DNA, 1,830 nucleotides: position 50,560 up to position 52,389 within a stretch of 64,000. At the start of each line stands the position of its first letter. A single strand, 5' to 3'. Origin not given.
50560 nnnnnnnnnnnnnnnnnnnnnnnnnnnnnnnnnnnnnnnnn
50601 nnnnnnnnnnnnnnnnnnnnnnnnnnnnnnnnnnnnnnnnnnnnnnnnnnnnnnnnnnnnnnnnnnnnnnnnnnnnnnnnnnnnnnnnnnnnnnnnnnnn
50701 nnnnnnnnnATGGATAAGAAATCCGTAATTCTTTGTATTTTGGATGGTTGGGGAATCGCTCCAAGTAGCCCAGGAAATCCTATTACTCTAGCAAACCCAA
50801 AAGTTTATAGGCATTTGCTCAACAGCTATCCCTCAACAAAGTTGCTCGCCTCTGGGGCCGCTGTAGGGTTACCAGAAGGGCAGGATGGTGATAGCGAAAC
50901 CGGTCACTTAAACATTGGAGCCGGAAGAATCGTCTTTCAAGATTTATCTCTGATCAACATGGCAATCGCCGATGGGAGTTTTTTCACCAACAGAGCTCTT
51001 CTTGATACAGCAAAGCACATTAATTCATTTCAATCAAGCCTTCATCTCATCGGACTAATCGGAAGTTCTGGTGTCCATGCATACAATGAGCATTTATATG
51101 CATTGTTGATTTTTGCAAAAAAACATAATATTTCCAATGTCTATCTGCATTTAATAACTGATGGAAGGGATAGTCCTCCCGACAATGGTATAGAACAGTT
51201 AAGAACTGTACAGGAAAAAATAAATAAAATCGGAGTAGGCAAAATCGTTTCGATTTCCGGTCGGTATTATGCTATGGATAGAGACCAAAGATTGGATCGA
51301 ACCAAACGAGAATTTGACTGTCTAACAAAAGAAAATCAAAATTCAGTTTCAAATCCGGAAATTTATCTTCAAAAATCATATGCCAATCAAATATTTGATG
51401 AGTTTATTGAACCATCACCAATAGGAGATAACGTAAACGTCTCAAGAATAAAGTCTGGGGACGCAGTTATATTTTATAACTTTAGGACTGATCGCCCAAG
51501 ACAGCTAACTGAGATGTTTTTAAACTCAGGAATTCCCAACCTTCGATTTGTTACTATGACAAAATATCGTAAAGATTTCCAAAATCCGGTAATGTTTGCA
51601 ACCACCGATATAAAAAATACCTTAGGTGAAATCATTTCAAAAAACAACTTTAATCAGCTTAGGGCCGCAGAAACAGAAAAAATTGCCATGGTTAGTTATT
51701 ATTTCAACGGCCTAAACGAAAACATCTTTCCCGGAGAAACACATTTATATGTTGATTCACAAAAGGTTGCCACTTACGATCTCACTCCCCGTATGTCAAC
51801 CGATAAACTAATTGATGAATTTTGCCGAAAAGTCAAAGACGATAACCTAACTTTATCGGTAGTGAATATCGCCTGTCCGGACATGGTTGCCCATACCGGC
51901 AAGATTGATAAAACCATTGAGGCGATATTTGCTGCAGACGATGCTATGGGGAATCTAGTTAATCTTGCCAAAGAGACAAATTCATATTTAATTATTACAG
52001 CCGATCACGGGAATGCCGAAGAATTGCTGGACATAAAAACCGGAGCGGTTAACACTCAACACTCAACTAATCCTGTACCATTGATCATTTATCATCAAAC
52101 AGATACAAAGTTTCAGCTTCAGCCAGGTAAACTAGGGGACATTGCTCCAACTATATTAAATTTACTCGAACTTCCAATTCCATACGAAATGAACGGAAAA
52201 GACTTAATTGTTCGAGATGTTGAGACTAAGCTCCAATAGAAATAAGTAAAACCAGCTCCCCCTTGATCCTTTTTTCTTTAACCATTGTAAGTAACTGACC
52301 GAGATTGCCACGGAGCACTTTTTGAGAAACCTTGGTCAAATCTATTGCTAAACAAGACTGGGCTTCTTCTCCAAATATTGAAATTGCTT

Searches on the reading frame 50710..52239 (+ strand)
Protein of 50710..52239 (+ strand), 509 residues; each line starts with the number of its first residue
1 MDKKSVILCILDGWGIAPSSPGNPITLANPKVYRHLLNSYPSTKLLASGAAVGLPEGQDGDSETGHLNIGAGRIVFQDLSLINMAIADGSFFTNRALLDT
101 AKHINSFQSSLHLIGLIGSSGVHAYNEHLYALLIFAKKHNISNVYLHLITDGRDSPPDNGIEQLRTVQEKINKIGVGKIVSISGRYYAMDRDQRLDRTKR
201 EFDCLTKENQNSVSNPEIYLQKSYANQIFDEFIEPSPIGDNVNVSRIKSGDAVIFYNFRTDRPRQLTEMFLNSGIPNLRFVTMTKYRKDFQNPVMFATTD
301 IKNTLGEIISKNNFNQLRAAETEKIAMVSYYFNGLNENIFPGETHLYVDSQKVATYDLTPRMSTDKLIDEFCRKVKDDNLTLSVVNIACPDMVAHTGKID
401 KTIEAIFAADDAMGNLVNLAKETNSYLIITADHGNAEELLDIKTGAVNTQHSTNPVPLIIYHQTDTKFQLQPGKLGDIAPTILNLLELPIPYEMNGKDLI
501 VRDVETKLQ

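Call 75: search_protein_families(library=pfam, proteins=[window:50710-52239:+], max_evalue=0.00001)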
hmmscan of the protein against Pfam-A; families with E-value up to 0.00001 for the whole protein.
window:50710-52239:+ (509 aa): 2 families
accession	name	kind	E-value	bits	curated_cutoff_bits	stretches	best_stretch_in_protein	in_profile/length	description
PF06415.18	iPGM_N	-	7.2e-66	222.2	27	1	82-287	1-216/217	BPG-independent PGAM N-terminus (iPGM_N)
PF01676.23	Metalloenzyme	-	6.1e-65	219.6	24.3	1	4-488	1-250/252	Metalloenzyme superfamily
